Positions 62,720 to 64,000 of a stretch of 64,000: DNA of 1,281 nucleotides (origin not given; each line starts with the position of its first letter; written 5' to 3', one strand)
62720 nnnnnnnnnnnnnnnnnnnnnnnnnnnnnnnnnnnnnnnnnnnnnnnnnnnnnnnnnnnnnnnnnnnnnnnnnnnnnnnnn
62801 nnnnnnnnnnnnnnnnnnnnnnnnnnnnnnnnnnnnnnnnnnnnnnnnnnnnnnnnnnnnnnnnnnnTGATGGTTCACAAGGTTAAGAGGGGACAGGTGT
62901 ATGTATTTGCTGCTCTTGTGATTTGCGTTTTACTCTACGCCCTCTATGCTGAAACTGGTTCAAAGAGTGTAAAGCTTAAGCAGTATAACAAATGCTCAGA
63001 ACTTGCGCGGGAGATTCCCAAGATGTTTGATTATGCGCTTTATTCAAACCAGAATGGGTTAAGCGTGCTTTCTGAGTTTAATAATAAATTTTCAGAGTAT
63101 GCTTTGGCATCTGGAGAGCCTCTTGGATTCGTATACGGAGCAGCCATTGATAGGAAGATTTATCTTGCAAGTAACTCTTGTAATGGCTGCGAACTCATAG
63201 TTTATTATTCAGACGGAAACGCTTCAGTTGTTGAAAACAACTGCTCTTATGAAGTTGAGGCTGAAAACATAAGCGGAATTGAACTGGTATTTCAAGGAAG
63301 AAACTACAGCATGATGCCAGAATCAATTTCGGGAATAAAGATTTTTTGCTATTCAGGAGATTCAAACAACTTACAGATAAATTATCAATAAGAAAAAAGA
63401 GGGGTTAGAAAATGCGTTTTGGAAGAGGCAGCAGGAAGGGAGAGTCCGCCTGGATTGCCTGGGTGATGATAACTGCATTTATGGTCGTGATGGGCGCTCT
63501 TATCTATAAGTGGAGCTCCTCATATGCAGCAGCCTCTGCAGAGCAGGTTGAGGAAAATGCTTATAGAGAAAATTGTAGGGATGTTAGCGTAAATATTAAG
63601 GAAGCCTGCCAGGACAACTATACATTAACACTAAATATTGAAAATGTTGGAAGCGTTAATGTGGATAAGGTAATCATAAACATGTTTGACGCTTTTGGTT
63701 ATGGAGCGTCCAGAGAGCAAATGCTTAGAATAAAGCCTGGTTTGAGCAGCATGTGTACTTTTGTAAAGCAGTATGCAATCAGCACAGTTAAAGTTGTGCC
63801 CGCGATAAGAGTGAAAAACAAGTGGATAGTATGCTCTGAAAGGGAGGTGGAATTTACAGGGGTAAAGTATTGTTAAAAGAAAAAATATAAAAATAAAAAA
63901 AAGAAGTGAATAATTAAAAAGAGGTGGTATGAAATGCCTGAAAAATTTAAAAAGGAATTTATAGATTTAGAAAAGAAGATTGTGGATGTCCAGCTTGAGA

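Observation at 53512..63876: RHH regulator - giant sequon-rich adhesin-like protein - two pilin-like genes, with a 588-bp near-identical internal duplication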

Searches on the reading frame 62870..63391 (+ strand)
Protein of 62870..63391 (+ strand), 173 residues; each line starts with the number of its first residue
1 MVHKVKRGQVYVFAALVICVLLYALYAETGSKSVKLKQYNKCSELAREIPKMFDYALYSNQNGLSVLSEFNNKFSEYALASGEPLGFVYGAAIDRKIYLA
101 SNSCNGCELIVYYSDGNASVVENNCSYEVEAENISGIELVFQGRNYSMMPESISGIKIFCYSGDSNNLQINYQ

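Call 8: search_protein_families(library=pfam, proteins=[window:62870-63391:+], max_evalue=0.1)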
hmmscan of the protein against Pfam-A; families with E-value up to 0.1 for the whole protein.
window:62870-63391:+ (173 aa): 1 family
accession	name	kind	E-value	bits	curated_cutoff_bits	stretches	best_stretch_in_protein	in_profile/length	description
PF10080.14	FtrD-like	-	0.032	14.8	26.3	1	81-135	14-67/101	Membrane iron-sulfur containing protein FtrD-like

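Call 13: search_protein_families(library=ncbifam, proteins=[window:62870-63391:+], max_evalue=0.1)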
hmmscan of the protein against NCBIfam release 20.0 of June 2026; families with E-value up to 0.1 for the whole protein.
window:62870-63391:+ (173 aa): 0 families

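Call 14: find_encoding_contigs(protein=window:62870-63391:+, flank=10000, max_places=6)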
Protein window:62870-63391:+ (173 aa): 9 contigs read that carry it; 6 places shown.
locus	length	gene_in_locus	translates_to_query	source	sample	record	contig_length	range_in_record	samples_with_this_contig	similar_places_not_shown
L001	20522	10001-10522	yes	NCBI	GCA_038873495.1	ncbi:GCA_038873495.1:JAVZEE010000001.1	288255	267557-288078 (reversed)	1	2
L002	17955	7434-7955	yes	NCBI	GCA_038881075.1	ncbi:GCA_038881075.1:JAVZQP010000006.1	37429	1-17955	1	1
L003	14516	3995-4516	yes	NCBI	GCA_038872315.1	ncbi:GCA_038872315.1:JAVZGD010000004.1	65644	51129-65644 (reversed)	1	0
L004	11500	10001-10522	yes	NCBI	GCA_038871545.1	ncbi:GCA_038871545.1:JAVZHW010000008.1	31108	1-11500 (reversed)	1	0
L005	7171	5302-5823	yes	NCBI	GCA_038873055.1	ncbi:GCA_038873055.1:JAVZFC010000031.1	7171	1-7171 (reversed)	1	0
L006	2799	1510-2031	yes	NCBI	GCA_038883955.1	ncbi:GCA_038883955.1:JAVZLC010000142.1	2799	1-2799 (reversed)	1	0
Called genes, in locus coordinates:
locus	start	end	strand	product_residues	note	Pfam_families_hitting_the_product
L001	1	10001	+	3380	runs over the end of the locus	PF07495:Y_Y_Y (faint), PF13750:Big_3_3 (faint), PF19077:Big_13 (faint), PF24421:Ig_J (faint), PF25788:Ig_Rha78A_N (faint), PF02510:SPAN (faint)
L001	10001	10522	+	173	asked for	-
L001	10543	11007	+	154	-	-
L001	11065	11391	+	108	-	-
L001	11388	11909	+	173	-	-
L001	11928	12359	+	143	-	-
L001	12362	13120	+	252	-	-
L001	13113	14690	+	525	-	PF00437:T2SSE, PF27713:UCP018868, PF23989:PilB3_C (weak)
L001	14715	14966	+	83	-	-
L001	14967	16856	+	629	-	PF00482:T2SSF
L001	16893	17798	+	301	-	PF00482:T2SSF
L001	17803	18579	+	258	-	PF05670:NFACT-R_1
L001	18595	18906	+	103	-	PF01985:CRS1_YhbY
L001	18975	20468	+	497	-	-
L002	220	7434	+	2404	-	PF19077:Big_13 (faint), PF07495:Y_Y_Y (faint), PF24421:Ig_J (faint), PF00041:fn3 (faint), PF25788:Ig_Rha78A_N (faint)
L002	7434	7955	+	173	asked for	-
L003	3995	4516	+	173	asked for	-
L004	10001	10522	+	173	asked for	-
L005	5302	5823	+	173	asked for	-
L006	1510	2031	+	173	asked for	-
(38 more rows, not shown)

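Call 35: search_protein_families(library=pfam, proteins=[L001:11065-11391:+, L001:11388-11909:+, L001:11928-12359:+, L001:12362-13120:+, L001:13113-14690:+, L001:14703-14966:+, L001:14967-16856:+, L001:16893-17798:+, L001:18975-20468:+], max_evalue=0.05)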
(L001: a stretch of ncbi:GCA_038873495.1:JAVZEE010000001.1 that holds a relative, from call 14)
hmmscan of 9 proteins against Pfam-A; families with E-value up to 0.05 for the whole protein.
L001:11065-11391:+ (108 aa): 3 families
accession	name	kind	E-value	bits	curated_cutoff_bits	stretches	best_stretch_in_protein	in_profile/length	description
PF10066.14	DUF2304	-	0.0012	19.5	25.5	1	20-98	20-99/106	Uncharacterized conserved protein (DUF2304)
PF11457.13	DUF3021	-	0.0057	17.3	24.7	1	41-99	71-130/130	Protein of unknown function (DUF3021)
PF04341.17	DUF485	-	0.022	15.2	28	1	39-100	25-87/88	Protein of unknown function, DUF485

L001:11388-11909:+ (173 aa): 1 family
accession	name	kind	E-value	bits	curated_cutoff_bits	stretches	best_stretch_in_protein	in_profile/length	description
PF07029.16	CryBP1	-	0.027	15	25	1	73-171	41-139/180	CryBP1 protein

L001:11928-12359:+ (143 aa): 0 families

L001:12362-13120:+ (252 aa): 1 family
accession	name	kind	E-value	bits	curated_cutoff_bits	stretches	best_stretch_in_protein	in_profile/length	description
PF16483.10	Glyco_hydro_64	-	0.037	13.7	27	0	50-105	49-109/370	Beta-1,3-glucanase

L001:13113-14690:+ (525 aa): 11 families
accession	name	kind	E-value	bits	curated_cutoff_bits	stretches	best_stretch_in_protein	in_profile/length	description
PF00437.27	T2SSE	-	5.3e-33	114.6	24.9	1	169-408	29-271/370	Type II/IV secretion system protein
PF23989.1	PilB3_C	-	6.6e-07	29.8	27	1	454-523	3-71/83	PilB3-like, C-terminal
PF06148.17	COG2_N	-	0.0015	19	24.3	0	456-495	11-48/75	COG2 N-terminal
PF12775.13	AAA_7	-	0.0018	18.2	25.8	1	260-297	24-61/181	P-loop containing dynein motor region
PF00350.29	Dynamin_N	-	0.0034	17.8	27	1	272-300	1-31/168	Dynamin family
PF04665.18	Pox_A32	-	0.0041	17.1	22.8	1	264-292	8-36/242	Poxvirus A32 protein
PF00735.24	Septin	-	0.0057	16.4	26.2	1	269-291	4-26/280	Septin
PF10662.15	PduV-EutP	-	0.01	16.1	21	0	271-289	3-21/143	Ethanolamine utilisation - propanediol utilisation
PF01580.24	FtsK_SpoIIIE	-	0.015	15.2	24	1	266-290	36-60/221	FtsK/SpoIIIE family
PF05049.19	IIGP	-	0.03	13.9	24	0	265-331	31-100/375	Interferon-inducible GTPase (IIGP)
PF13555.12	AAA_29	-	0.033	14.4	27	0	269-290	22-43/61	P-loop containing region of AAA domain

L001:14703-14966:+ (87 aa): 0 families

L001:14967-16856:+ (629 aa): 2 families
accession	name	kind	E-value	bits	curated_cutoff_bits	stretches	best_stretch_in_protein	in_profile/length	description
PF00482.28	T2SSF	-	4.7e-13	49.6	25.2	1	456-583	2-124/125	Type II secretion system (T2SS), protein F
PF20990.2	DUF2207_C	-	0.016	15.4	33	0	506-622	61-187/247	Predicted membrane protein (DUF2207) C-terminal domain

L001:16893-17798:+ (301 aa): 1 family
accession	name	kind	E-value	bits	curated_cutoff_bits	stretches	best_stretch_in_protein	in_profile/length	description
PF00482.28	T2SSF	-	1.7e-14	54.3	25.2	1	69-194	1-123/125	Type II secretion system (T2SS), protein F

L001:18975-20468:+ (497 aa): 0 families

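Call 43: find_homologous_proteins(query=window:62870-63388:+, max_evalue=0.001)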
Query window:62870-63388:+ (173 aa): 1 proteins with E <= 0.001 among 23 candidates.
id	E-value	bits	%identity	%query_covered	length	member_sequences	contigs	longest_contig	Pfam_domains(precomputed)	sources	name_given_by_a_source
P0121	7.3e-107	372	99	100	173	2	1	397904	-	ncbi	ncbi:MAG: hypothetical protein QXT20_03870 [Candidatus Woesearchaeota archaeon]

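Call 45: search_protein_families(library=ncbifam, proteins=[L001:11065-11391:+, L001:11388-11909:+, L001:11928-12359:+, L001:12362-13120:+, L001:13113-14690:+, L001:14967-16856:+, L001:16893-17798:+], max_evalue=0.1)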
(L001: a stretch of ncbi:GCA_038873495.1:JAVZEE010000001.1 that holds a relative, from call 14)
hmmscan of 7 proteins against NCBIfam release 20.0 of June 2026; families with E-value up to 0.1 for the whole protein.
L001:11065-11391:+ (108 aa): 2 families
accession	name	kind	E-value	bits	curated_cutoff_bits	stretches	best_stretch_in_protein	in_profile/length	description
NF051894.1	anti_phage_HalA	equivalog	0.026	13.7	250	1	20-81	217-273/338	anti-phage Hailong system effector protein HalA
TIGR01708.2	typeII_sec_gspH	equivalog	0.049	13.6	80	1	59-100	3-44/169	type II secretion system minor pseudopilin GspH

L001:11388-11909:+ (173 aa): 2 families
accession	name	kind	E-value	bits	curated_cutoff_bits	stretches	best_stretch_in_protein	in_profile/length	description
NF046073.1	UpsA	equivalog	7.3e-08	32.6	130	1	8-131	1-106/136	pilin subunit UpsA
TIGR02537.2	arch_flag_Nterm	domain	4.8e-07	29.2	20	1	7-31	1-25/33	archaellin/type IV pilin N-terminal domain-containing protein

L001:11928-12359:+ (143 aa): 1 family
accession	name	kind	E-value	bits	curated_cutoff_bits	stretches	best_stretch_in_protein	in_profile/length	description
NF046073.1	UpsA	equivalog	0.017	15.3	130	1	16-114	8-99/136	pilin subunit UpsA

L001:12362-13120:+ (252 aa): 0 families

L001:13113-14690:+ (525 aa): 28 families (the best 25 are shown)
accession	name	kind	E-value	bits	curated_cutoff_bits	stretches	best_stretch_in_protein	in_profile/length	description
NF058587.1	archaellum_moto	equivalog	1e-115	387.5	550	1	33-512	26-518/527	archaellum flagellar ATPase motor FlaI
NF053672.1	bindosome_BasE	exception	1.6e-60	205.3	1000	1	44-511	46-507/512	bindosome assembly system ATPase subunit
TIGR03819.1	heli_sec_ATPase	hypoth_equivalog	9.6e-45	153.2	373.15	1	108-426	20-336/340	TadA family conjugal transfer-associated ATPase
TIGR02788.1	VirB11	equivalog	2e-39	135.5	249.95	2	259-392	134-263/308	P-type DNA transfer ATPase VirB11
TIGR02782.1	TrbB_P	equivalog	3.5e-32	111.9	304.55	1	182-435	50-297/303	P-type conjugative transfer ATPase TrbB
NF010475.0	PRK13900.1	equivalog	5.8e-30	104.5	389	2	260-388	151-276/333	type IV secretion system ATPase VirB11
NF010469.0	PRK13894.1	subfamily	3.9e-27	95.4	508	1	187-435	68-311/320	conjugal transfer ATPase TrbB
NF010407.0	PRK13833.1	subfamily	2.3e-20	73.3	499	1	190-393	66-261/323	conjugal transfer protein TrbB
NF010425.0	PRK13851.1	equivalog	1.8e-17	63.2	461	1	259-386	152-276/344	type IV secretion system protein VirB11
NF041000.1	ATPase_ComGA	equivalog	3.1e-12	46.1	300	1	257-409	115-259/267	competence type IV pilus ATPase ComGA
TIGR01420.1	pilT_fam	subfamily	2.6e-11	43.3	319.1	1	264-391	117-239/343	PilT/PilU family type 4a pilus ATPase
NF007755.0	PRK10436.1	equivalog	1.2e-10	40.6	617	1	260-393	210-334/465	type II secretion system protein GspE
TIGR02533.1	type_II_gspE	equivalog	7.4e-10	38.1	630.25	1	262-392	235-357/486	type II secretion system ATPase GspE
TIGR02538.1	type_IV_pilB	equivalog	2.9e-08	32.8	675.65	1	263-392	310-430/564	type IV-A pilus assembly ATPase PilB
TIGR02525.1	plasmid_TraJ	equivalog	7.6e-08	31.7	368.3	1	262-395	143-274/372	plasmid transfer ATPase TraJ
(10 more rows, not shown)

L001:14967-16856:+ (629 aa): 5 families
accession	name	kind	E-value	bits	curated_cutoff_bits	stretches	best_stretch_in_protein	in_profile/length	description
NF004704.2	PRK06041.1-2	equivalog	2.9e-25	89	550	1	375-627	7-248/555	archaellar assembly protein ArlJ/FlaJ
NF004705.1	PRK06041.1-3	equivalog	3.5e-20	72.4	400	1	448-621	3-172/465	archaellar assembly protein ArlJ/FlaJ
NF046075.1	UpsF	equivalog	1.7e-16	60.1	400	1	362-629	9-253/484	membrane pilin protein UpsF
NF004703.2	PRK06041.1-1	equivalog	1.1e-13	50.4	570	1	439-618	27-203/525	archaellar assembly protein ArlJ/FlaJ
NF053673.1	bindosome_BasF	exception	1.8e-10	40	1300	1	392-587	148-339/656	bindosome assembly system membrane anchoring protein BasF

L001:16893-17798:+ (301 aa): 4 families
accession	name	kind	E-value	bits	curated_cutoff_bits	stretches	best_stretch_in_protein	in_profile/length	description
NF004705.1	PRK06041.1-3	equivalog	8.5e-14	51.4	400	1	4-227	188-394/465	archaellar assembly protein ArlJ/FlaJ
NF004703.2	PRK06041.1-1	equivalog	6.8e-09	34.6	570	1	15-286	235-503/525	archaellar assembly protein ArlJ/FlaJ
NF004704.2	PRK06041.1-2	equivalog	1.2e-07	30.9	550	1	23-296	288-546/555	archaellar assembly protein ArlJ/FlaJ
NF041012.2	T4P_ComGB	equivalog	0.0016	17.9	240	1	122-231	51-159/332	competence type IV pilus assembly protein ComGB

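Call 71: find_homologous_proteins(query=A3, max_evalue=0.001)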
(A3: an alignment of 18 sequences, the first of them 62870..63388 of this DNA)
Query A3 (18 sequences) (173 aa, profile of the alignment): 59 proteins with E <= 0.001 among 3874 candidates.
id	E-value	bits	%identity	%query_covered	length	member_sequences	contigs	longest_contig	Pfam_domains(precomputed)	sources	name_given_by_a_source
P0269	9.6e-55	203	40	12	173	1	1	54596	-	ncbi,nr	ncbi:hypothetical protein HYU16_01640 [Candidatus Woesearchaeota archaeon]|nr:hypothetical protein [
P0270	5.2e-53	197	28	47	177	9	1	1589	-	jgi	-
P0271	4.6e-52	194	21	49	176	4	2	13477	-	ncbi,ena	ncbi:MAG: hypothetical protein AABX69_04660 [Nanoarchaeota archaeon]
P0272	5.3e-52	194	35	12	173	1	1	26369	-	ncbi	-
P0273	1.5e-50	189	20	49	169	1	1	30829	-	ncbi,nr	ncbi:hypothetical protein HYV85_00540 [Candidatus Woesearchaeota archaeon]|nr:hypothetical protein [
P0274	1.8e-50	189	19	49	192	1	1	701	-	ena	-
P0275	3.5e-50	188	25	47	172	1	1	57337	-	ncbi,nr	ncbi:hypothetical protein HYV83_02540 [Candidatus Woesearchaeota archaeon]|nr:hypothetical protein [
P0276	4.2e-50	188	32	14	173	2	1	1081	-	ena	-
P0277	7.7e-50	187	33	14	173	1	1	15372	-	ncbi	-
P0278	1.9e-49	186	22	80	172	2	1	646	-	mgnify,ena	mgnify:CR=1 FL=1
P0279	2.0e-49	186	20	49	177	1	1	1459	-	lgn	-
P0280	3.1e-49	185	35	12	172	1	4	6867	-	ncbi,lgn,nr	ncbi:hypothetical protein HYU18_03800 [Candidatus Woesearchaeota archaeon]|nr:hypothetical protein [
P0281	3.3e-49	185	20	74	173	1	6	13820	-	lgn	-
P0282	5.1e-49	184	35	12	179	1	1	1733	-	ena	-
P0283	7.9e-49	184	27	47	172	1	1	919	-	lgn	-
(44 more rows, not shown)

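Call 78: predict_structure(alignment_id=A4)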
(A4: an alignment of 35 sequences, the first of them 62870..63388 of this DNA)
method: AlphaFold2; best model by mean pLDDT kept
length: 173 residues; sequences in the alignment: 35
mean_pLDDT: 73.3   pTM: 0.57
mean pLDDT of the five models: 73.3, 72.0, 70.2, 69.4, 68.3
residues with pLDDT >= 90: 2; 70-90: 111; 50-70: 58; < 50: 2
segments of 3 or more residues with pLDDT < 50: none
pLDDT, mean of each block of 10 residues (from residue 1): 66 88 67 64 71 72 76 75 72 79 74 87 81 84 75 63 57 54
secondary structure, 60 per line:
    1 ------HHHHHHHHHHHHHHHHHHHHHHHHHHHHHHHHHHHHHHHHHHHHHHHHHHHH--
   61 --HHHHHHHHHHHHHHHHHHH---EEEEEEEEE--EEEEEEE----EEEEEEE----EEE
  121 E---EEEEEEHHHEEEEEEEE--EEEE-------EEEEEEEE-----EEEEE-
elements in order: H7-58 H63-81 E85-93 E96-102 E107-113 E118-121 E125-130 E134-141 E144-147 E155-162 E168-172

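Call 87: fold_search(model_id=the predicted structure, library=pdb)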
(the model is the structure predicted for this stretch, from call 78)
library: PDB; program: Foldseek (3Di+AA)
matches with E <= 10: 1460; with E <= 0.001: 0
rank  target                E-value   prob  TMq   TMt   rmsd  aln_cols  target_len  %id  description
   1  7skn_B                3.5e-02  0.89  0.22  0.45   5.8        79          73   11  De novo synthetic protein DIG8-CC (tetragonal space group) (released 2022-10-12)
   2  7sko_B                5.3e-02  0.98  0.27  0.59   3.3        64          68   14  De novo synthetic protein DIG8-CC (orthogonal space group) (released 2022-10-12)
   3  6qgl_A                6.3e-02  0.35  0.19  0.08  16.0       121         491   11  Crystal structure of VP5 from Haloarchaeal pleomorphic virus 6 (released 2019-02-27)
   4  3d1m_C                1.0e-01  0.30  0.19  0.32   7.0        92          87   13  Crystal Structure of Sonic Hedgehog Bound to the third FNIII domain of CDO (released 2008-09-23)
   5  6j7v                  1.1e-01  0.30  0.18  0.08  13.3       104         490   12  Structure of HRPV6 VP5 fitted in the cryoEM density of the spike (released 2019-03-06)
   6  7sko_D                1.2e-01  0.96  0.29  0.60   3.4        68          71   13  De novo synthetic protein DIG8-CC (orthogonal space group) (released 2022-10-12)
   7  2yn3_D                1.2e-01  0.82  0.25  0.22   5.7        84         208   15  Structural insight into the giant calcium-binding adhesin SiiE: implications for the adhesion of Salmonella enterica t (released 2013-04-03)
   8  7ebz_F                1.2e-01  0.11  0.14  0.18  11.2        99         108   11  EV-D68 in complex with 2H12 Fab (state S1) (released 2021-03-31)
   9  7ebr_F                1.3e-01  0.12  0.14  0.18  10.7        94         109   11  EV-D68 in complex with 2H12 Fab (state S2) (released 2021-03-31)
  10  9jgh_M                1.4e-01  0.14  0.19  0.15  21.7       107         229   13  cryo-EM structure of the TTP polymer at the tube's end (released 2025-07-16)
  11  7skn_A                1.7e-01  0.93  0.28  0.57   3.1        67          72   12  De novo synthetic protein DIG8-CC (tetragonal space group) (released 2022-10-12)
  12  9bum_A                1.7e-01  0.20  0.19  0.08  12.0       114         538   13  Structure of gamma-glutamyl carboxylase (GGCX) (released 2025-01-29)
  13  9jgi_G                1.8e-01  0.14  0.19  0.16  23.1       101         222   12  Architecture of a pentameric assembly of the tube tail protein (released 2025-07-16)
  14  8ygm_A                2.1e-01  0.13  0.20  0.15  23.0       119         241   13  The cryo-EM Structure of SPR (released 2025-03-05)
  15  8zpy_E                2.3e-01  0.92  0.27  0.12   3.8        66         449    6  Crystal structure of prefusion F of RSV (released 2025-12-17)
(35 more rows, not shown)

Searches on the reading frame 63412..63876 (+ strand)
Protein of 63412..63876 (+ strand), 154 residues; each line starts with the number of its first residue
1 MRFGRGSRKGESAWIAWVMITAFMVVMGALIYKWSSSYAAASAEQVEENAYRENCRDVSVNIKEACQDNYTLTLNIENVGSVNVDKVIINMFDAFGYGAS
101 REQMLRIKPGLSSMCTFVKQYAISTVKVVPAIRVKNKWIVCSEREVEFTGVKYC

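Call 8: search_protein_families(library=pfam, proteins=[window:63412-63876:+], max_evalue=0.1)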
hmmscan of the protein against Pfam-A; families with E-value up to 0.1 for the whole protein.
window:63412-63876:+ (154 aa): 2 families
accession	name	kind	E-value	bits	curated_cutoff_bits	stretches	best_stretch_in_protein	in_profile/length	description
PF07029.16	CryBP1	-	0.0039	17.7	25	1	47-99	22-75/180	CryBP1 protein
PF16304.10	DUF4946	-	0.022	15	25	0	74-127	49-95/152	Domain of unknown function (DUF4946)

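Call 13: search_protein_families(library=ncbifam, proteins=[window:63412-63876:+], max_evalue=0.1)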
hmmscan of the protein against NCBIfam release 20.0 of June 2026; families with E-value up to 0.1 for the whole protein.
window:63412-63876:+ (154 aa): 2 families
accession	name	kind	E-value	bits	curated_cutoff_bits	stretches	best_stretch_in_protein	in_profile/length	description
NF046073.1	UpsA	equivalog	6.9e-05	23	130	1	8-111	1-96/136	pilin subunit UpsA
NF052590.1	ArlF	equivalog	0.011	15.9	110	1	17-85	9-80/137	archaellum stator protein ArlF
